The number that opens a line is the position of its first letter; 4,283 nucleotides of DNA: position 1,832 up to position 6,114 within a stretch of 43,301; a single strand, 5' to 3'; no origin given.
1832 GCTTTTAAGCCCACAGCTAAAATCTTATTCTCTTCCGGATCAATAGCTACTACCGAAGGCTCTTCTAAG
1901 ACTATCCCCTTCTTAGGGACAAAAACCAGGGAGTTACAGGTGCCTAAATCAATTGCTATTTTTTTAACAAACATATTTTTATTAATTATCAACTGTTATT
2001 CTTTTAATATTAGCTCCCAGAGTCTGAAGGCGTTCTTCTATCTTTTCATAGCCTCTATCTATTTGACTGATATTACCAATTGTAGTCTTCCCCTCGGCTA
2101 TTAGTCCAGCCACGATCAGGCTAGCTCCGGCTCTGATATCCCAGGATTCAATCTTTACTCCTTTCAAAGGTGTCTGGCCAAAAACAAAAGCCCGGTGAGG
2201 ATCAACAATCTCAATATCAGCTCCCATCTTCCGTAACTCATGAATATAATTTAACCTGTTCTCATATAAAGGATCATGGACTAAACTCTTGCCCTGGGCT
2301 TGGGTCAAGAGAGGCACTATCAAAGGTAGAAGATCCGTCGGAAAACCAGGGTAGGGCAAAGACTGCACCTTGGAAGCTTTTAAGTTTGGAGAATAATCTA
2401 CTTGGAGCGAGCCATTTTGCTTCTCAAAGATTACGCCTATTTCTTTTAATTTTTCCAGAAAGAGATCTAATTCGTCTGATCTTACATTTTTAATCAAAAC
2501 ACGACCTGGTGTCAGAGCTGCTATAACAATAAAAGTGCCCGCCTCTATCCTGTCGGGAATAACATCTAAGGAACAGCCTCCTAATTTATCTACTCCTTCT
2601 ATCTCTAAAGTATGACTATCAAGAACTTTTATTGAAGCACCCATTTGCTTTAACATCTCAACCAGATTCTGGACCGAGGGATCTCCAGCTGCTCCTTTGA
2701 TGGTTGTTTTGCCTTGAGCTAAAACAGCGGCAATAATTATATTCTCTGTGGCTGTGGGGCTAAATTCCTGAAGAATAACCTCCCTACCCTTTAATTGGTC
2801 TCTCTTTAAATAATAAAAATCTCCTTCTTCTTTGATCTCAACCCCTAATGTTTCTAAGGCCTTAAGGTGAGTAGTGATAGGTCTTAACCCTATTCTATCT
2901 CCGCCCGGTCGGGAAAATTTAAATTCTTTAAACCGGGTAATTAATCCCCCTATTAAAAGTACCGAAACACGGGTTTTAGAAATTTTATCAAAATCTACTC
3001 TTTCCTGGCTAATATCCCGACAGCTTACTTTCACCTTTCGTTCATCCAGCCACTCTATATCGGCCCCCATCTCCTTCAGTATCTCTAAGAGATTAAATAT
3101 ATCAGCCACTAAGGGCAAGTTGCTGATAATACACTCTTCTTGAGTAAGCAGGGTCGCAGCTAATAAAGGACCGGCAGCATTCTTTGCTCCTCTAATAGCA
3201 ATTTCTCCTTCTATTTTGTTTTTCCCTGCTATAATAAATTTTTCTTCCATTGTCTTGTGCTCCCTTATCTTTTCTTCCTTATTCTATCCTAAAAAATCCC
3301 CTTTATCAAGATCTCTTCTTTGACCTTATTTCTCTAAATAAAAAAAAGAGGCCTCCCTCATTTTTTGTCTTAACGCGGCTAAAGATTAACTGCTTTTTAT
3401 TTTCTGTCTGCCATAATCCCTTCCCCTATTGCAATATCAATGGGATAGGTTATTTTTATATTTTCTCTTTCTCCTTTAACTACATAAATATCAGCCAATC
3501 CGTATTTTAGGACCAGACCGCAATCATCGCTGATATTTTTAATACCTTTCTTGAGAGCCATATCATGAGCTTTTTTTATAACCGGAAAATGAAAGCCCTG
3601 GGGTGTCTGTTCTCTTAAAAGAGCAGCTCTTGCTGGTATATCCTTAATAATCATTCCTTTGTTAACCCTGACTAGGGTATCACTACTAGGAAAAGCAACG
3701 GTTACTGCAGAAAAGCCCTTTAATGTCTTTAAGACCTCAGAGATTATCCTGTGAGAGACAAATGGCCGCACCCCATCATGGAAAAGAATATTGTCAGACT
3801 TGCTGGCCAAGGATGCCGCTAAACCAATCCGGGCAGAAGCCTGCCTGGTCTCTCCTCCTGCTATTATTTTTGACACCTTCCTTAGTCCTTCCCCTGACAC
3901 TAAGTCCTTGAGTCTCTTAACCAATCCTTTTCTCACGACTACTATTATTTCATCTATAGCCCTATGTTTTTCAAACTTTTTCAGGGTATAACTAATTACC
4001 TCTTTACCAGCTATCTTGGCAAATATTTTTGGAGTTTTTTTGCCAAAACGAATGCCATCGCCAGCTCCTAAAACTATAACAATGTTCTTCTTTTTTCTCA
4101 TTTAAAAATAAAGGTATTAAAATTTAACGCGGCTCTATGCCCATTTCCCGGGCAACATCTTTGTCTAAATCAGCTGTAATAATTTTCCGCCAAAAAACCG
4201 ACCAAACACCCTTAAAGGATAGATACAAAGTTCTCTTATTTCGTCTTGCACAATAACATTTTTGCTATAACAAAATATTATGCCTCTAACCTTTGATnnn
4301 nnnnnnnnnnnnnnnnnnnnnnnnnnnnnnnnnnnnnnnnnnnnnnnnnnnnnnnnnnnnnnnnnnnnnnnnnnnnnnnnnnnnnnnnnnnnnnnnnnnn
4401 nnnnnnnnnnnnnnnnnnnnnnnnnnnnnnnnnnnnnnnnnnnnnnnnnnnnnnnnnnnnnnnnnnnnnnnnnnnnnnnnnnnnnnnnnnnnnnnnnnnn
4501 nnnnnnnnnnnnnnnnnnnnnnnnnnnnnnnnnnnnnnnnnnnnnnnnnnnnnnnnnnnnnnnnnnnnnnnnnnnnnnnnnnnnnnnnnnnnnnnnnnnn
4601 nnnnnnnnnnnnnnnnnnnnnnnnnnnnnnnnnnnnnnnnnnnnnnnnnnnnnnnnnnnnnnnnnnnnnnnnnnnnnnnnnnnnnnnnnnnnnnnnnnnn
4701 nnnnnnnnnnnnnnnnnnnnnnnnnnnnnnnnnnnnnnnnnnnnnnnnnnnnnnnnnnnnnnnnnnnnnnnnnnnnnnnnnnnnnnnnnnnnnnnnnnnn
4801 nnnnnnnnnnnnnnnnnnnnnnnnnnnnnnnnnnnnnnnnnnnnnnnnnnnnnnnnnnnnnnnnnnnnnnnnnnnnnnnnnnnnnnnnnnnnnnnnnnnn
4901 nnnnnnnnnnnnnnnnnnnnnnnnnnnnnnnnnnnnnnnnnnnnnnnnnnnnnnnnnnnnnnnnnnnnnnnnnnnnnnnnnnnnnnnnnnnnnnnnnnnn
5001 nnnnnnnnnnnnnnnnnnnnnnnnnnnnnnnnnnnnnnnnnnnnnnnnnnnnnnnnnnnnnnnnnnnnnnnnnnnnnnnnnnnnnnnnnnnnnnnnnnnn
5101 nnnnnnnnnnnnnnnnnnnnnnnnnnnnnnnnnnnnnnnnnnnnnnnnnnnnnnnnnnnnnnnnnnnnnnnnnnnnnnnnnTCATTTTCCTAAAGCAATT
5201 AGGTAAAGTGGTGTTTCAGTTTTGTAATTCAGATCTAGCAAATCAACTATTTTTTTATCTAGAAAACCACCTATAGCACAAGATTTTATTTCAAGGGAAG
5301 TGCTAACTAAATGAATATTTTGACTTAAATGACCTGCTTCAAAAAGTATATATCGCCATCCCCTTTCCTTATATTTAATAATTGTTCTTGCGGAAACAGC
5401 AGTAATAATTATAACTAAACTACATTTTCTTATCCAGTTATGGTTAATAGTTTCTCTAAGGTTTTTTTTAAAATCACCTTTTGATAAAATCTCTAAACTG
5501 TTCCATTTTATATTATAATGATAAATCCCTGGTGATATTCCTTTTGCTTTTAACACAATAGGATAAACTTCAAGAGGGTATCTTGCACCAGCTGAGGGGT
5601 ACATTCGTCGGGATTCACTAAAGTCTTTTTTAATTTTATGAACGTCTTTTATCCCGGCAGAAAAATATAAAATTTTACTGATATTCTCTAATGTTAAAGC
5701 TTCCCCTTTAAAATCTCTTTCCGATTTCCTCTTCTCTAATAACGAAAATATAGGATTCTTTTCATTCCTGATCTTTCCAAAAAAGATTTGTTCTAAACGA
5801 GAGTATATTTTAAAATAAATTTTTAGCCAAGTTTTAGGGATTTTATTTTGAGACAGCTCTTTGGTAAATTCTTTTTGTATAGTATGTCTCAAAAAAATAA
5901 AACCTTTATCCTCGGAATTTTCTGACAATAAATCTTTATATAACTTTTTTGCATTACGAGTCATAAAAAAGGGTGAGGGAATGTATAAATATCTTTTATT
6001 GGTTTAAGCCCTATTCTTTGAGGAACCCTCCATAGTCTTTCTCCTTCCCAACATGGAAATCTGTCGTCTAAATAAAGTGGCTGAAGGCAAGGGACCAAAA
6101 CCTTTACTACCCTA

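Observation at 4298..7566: Compact linear-azole-peptide (TOMM-type) RiPP operon: promoter, precursor, YcaO, SagB-type dehydrogenase, Erm-type rRNA methyltransferase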

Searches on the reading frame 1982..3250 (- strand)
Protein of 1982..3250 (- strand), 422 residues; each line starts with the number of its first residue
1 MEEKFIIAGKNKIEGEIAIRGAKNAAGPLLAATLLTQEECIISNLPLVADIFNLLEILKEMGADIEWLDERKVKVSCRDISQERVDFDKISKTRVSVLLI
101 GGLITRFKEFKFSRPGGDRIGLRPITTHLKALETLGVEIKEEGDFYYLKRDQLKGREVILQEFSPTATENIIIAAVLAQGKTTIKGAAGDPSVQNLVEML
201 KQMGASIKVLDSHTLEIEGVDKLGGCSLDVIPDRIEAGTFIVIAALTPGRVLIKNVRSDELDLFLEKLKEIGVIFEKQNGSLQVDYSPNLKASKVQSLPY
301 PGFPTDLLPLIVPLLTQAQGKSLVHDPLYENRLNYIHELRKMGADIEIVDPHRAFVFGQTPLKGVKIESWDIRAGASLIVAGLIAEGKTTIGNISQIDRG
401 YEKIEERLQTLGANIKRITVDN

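Call 36: search_protein_families(library=pfam, proteins=[window:1982-3250:-], max_evalue=0.00001)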
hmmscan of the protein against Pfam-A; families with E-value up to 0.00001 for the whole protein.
window:1982-3250:- (422 aa): 1 family
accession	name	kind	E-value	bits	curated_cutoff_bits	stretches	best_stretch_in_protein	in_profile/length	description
PF00275.25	EPSP_synthase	-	1.2e-83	281.6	22.8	1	9-408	3-417/417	EPSP synthase (3-phosphoshikimate 1-carboxyvinyltransferase)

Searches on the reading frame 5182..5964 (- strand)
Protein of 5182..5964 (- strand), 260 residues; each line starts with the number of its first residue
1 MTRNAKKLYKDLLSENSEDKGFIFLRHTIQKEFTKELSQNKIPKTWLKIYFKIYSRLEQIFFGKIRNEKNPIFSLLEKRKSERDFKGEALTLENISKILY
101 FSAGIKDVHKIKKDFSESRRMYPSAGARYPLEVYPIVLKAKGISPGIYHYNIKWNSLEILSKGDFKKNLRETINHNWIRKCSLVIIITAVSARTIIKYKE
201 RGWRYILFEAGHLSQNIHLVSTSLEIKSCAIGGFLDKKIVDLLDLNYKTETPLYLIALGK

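Call 3: search_protein_families(library=pfam, proteins=[window:5182-5964:-], max_evalue=0.01)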
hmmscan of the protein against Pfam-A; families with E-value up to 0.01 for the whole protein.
window:5182-5964:- (260 aa): 1 family
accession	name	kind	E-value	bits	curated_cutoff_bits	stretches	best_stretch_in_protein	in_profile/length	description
PF00881.29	Nitroreductase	-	3.6e-19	70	23.5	1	77-260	2-167/167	Nitroreductase family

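Call 4: search_protein_families(library=ncbifam, proteins=[window:5182-5964:-], max_evalue=0.01)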
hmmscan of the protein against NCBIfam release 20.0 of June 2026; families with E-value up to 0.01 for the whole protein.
window:5182-5964:- (260 aa): 2 families
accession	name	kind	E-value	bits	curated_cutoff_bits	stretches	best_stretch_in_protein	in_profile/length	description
TIGR03605.1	antibiot_sagB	domain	1.7e-45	154.7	78.4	1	91-260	1-173/173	SagB family peptide dehydrogenase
TIGR04511.1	SagB_rel_DH_2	exception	5e-23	81.8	240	1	68-259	170-367/380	putative peptide maturation dehydrogenase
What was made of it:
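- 5182..5964 (-): SagB-type FMN-dependent azoline dehydrogenase (260 aa). Its start overlaps the YcaO stop (ATGA). Call 4: TIGR03605 at 154.7 bits, above the 78.4 cut-off.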

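Call 57: search_solved_structures(query=window:5182-5964:-, max_evalue=0.01, show_alignments=1)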
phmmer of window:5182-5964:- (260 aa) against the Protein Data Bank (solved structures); distinct sequences matched with E-value up to 0.01: 10.
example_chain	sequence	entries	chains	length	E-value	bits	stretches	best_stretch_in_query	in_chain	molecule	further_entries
3eo7_A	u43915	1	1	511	8e-34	120.4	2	116-250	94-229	Putative Nitroreductase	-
5lq4_A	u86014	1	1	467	1.7e-17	66.9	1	74-253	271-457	CyaGox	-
8pz5_A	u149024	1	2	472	1.7e-17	66.9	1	74-253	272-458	SagB-type dehydrogenase domain protein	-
5lq4_B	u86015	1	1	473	1.8e-17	66.9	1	74-253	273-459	CyaGox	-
6gos_C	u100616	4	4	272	6.5e-11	45.3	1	114-255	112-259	Microcin B17-processing protein McbC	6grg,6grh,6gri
7ly5_B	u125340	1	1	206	1.4e-09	40.9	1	118-244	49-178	BmdC, oxidase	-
7ly7_B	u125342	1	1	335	4.5e-09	39.3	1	118-244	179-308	BmdC, Oxidase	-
7ly4_A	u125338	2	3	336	4.5e-09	39.3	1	118-244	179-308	BmdC, Oxidase | BmdC, NRPS oxidase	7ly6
8cqs_A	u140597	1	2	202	2.3e-05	27.2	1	68-227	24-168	Nitroreductase-like protein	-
3hoi_A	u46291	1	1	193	0.00057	22.6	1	71-223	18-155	FMN-dependent nitroreductase BF3017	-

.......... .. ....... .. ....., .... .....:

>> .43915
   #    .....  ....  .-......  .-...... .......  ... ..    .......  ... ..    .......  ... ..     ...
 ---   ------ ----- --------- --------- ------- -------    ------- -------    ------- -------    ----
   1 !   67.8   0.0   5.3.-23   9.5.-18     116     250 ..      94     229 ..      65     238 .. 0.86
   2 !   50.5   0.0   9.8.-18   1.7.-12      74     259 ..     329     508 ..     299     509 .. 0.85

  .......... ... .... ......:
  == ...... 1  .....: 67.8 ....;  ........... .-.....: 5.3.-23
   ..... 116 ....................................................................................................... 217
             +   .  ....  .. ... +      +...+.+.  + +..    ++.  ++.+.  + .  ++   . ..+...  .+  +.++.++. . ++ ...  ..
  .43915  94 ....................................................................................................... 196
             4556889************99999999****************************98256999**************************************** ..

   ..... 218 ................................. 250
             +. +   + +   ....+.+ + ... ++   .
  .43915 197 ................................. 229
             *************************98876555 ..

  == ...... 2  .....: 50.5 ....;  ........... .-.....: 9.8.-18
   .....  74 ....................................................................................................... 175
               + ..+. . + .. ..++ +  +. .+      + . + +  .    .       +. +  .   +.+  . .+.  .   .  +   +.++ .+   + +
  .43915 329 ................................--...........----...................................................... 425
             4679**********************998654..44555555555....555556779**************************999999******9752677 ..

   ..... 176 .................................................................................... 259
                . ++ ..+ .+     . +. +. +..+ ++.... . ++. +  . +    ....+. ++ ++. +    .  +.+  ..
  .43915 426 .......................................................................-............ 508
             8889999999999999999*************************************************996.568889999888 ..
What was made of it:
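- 5182..5964 (-): Call 57: PDB sequence matches to the cyanobactin oxidase CyaGox, a SagB-type dehydrogenase (8pz5), McbC and BmdC.
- On Linear azol(in)e-containing peptide (TOMM) gene cluster: PDB sequence matches to CyaGox, a SagB-type dehydrogenase (8pz5) and McbC (call 57).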
